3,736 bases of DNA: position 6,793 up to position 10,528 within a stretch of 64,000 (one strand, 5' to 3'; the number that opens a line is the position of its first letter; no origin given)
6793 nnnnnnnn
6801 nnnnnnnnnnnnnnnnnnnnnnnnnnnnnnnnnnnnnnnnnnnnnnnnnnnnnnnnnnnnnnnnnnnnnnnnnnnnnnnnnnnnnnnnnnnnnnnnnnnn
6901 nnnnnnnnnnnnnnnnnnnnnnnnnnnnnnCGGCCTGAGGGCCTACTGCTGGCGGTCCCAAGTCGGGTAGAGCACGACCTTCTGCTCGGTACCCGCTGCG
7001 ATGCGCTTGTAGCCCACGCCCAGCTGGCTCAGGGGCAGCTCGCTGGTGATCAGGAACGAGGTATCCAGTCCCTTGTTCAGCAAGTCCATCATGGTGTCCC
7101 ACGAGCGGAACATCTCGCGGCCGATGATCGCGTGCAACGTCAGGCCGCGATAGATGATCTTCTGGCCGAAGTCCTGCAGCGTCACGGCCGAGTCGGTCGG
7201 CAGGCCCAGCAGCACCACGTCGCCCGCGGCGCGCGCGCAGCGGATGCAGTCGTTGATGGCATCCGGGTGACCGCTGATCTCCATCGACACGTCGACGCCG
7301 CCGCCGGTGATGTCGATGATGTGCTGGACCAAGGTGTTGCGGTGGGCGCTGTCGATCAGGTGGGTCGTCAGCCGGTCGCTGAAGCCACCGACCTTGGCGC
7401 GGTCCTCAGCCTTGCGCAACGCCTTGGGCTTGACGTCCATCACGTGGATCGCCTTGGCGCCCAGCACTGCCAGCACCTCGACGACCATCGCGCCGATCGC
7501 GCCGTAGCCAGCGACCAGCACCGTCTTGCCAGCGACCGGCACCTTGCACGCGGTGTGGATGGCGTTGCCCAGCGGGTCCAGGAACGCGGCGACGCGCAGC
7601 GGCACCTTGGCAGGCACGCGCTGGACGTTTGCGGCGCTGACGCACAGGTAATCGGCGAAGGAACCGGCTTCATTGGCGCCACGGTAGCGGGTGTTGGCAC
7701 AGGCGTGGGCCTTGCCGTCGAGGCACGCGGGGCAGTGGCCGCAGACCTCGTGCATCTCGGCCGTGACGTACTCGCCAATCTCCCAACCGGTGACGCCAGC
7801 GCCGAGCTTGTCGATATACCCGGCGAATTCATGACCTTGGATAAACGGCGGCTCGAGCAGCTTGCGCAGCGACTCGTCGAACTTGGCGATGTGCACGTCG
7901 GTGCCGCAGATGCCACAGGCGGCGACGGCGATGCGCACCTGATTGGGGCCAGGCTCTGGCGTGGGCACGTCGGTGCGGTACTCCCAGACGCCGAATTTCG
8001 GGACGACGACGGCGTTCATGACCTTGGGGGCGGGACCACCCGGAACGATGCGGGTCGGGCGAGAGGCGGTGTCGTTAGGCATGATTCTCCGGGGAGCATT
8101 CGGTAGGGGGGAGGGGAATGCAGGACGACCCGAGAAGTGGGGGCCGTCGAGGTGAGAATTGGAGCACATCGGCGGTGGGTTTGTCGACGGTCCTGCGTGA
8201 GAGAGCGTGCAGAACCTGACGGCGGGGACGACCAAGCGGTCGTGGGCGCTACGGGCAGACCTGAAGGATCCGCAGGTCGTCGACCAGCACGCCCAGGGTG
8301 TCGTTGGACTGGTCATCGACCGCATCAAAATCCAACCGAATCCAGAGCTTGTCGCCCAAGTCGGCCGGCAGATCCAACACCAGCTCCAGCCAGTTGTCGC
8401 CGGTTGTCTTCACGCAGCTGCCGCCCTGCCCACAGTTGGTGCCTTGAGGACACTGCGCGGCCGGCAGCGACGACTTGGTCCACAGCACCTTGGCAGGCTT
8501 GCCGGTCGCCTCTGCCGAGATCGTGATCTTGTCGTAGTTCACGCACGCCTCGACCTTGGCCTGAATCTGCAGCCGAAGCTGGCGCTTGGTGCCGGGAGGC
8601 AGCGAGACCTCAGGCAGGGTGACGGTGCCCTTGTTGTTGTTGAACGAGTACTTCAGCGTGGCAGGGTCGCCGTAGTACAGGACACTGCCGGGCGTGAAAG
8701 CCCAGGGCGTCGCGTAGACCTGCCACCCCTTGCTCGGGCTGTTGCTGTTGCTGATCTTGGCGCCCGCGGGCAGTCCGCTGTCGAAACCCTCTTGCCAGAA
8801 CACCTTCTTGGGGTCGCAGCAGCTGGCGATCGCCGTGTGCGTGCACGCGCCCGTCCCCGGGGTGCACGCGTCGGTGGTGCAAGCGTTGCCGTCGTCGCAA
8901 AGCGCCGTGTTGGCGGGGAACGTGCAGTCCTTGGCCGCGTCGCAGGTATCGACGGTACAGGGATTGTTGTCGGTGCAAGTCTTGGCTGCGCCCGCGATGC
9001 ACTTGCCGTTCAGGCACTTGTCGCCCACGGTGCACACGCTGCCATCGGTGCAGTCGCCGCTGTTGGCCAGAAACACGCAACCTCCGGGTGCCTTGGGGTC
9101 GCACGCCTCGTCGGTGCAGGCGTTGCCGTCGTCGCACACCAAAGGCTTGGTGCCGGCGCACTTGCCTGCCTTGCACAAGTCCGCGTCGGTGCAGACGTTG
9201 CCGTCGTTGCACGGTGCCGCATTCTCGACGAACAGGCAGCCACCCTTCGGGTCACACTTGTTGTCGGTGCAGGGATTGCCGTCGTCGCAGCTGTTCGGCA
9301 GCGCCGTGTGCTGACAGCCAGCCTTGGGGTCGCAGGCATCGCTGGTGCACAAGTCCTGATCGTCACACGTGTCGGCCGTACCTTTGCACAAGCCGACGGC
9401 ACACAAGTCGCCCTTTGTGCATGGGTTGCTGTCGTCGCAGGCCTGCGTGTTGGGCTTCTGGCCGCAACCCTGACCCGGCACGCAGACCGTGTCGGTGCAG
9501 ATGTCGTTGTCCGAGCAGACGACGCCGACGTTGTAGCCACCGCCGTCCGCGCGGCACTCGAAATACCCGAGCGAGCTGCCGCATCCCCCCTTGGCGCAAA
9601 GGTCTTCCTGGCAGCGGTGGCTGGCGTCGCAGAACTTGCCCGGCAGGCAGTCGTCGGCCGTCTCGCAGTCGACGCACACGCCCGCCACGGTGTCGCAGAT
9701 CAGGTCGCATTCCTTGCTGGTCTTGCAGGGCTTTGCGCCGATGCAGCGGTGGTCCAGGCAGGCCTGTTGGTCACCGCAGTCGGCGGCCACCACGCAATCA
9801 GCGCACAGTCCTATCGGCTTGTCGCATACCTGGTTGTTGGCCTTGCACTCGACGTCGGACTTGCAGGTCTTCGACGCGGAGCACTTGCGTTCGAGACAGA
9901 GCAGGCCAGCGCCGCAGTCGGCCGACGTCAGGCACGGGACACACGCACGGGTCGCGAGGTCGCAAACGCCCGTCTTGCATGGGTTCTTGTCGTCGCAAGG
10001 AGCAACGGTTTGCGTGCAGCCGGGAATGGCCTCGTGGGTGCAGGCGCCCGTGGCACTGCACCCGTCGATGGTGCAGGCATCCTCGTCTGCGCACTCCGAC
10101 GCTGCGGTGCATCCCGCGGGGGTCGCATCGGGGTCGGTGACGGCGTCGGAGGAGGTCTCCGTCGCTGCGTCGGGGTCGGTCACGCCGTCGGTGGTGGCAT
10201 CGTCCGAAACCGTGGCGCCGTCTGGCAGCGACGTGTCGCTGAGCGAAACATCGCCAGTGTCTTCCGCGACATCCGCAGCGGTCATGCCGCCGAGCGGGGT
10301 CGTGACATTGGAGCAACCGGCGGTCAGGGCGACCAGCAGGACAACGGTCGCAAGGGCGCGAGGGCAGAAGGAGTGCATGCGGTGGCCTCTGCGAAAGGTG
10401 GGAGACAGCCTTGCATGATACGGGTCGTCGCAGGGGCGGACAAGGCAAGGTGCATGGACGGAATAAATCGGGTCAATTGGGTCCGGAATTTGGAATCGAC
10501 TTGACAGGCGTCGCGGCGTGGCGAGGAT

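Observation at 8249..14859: Envelope island: two Cys-repeat lipoproteins flank two OMP-like barrels and an L-domain-like lipoprotein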

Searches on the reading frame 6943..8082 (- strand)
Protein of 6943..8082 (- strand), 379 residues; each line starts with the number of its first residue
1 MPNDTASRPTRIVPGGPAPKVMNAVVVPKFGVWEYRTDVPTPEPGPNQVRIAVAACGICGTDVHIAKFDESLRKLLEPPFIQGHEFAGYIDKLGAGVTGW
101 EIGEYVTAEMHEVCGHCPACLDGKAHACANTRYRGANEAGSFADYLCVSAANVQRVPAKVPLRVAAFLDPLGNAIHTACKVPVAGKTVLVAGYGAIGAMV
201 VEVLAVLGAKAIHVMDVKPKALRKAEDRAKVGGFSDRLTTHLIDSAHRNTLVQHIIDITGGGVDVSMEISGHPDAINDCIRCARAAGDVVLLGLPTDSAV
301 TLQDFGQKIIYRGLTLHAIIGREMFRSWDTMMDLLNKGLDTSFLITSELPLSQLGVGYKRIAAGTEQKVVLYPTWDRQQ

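Call 40: search_protein_families(library=pfam, proteins=[window:6943-8082:-], max_evalue=0.01)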
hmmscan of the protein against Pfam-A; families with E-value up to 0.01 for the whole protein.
window:6943-8082:- (379 aa): 8 families
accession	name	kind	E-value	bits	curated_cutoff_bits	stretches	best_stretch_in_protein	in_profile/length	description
PF08240.17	ADH_N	-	1.1e-26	93.5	23.5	1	45-157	1-103/104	Alcohol dehydrogenase GroES-like domain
PF00107.32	ADH_zinc_N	-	1.5e-16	60.9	31.8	1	195-336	1-128/129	Zinc-binding dehydrogenase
PF16912.11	Glu_dehyd_C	-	8.8e-07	29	34.9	1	181-356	27-196/211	Glucose dehydrogenase C-terminus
PF02826.25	2-Hacid_dh_C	-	0.00056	19.8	25.1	1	182-224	33-74/178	D-isomer specific 2-hydroxyacid dehydrogenase, NAD binding domain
PF00670.27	AdoHcyase_NAD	-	0.0015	19.1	27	1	171-222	9-60/162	S-adenosyl-L-homocysteine hydrolase, NAD binding domain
PF00070.33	Pyr_redox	-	0.0036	18.2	22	0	188-241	2-53/82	Pyridine nucleotide-disulphide oxidoreductase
PF00899.27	ThiF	-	0.007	16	28.1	0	187-216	22-51/238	ThiF family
PF00208.27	ELFV_dehydrog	-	0.008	16.3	23.4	0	178-218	24-65/241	Glutamate/Leucine/Phenylalanine/Valine dehydrogenase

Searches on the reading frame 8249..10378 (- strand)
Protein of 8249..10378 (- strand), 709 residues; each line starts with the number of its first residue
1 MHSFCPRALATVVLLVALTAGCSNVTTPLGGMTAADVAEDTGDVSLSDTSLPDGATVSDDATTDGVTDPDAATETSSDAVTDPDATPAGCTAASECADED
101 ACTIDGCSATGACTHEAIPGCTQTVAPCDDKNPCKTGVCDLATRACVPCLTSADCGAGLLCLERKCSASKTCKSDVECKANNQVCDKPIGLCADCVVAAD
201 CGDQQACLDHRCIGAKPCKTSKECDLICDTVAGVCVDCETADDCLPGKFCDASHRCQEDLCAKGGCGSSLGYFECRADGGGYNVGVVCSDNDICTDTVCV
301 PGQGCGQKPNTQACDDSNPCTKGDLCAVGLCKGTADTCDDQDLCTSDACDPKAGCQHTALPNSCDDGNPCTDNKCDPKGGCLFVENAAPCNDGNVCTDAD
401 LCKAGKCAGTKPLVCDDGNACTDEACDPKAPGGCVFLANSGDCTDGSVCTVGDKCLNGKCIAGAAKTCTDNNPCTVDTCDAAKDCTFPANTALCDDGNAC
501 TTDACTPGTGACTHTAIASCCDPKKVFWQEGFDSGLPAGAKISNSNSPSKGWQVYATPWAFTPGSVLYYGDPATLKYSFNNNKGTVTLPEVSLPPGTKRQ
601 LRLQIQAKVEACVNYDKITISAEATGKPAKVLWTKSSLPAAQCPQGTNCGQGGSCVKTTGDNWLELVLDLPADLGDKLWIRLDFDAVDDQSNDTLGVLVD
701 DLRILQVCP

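Call 6: search_protein_families(library=pfam, proteins=[window:8249-10378:-], max_evalue=1)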
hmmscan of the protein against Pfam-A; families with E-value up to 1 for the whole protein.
window:8249-10378:- (709 aa): 4 families
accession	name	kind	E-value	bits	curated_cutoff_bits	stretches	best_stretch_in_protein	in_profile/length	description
PF00526.23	Dicty_CTDC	-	1e-32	112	27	6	494-517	2-24/24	Dictyostelium (slime mold) repeat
PF20773.4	InhA-like_MAM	-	0.0091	16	26.9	1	590-704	56-162/191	Immune inhibitor A-like, MAM domain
PF21164.2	Dumpy_DPY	-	0.015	15.7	27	1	194-212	3-21/24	Dumpy, DPY module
PF05887.16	Trypan_PARP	-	0.1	13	100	1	14-96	7-86/134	Procyclic acidic repetitive protein (PARP)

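Call 7: search_protein_families(library=ncbifam, proteins=[window:8249-10378:-], max_evalue=1)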
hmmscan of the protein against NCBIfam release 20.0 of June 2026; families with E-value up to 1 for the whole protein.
window:8249-10378:- (709 aa): 1 family
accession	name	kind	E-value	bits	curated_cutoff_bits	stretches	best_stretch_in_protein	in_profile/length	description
TIGR04201.1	Myxo_Cys_RPT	repeat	0.025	14.7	25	1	146-161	2-17/22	Cys-rich repeat-containing protein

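Call 48: search_solved_structures(query=window:8249-10378:-, max_evalue=0.1)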
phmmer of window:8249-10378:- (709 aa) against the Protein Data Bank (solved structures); distinct sequences matched with E-value up to 0.1: 0.
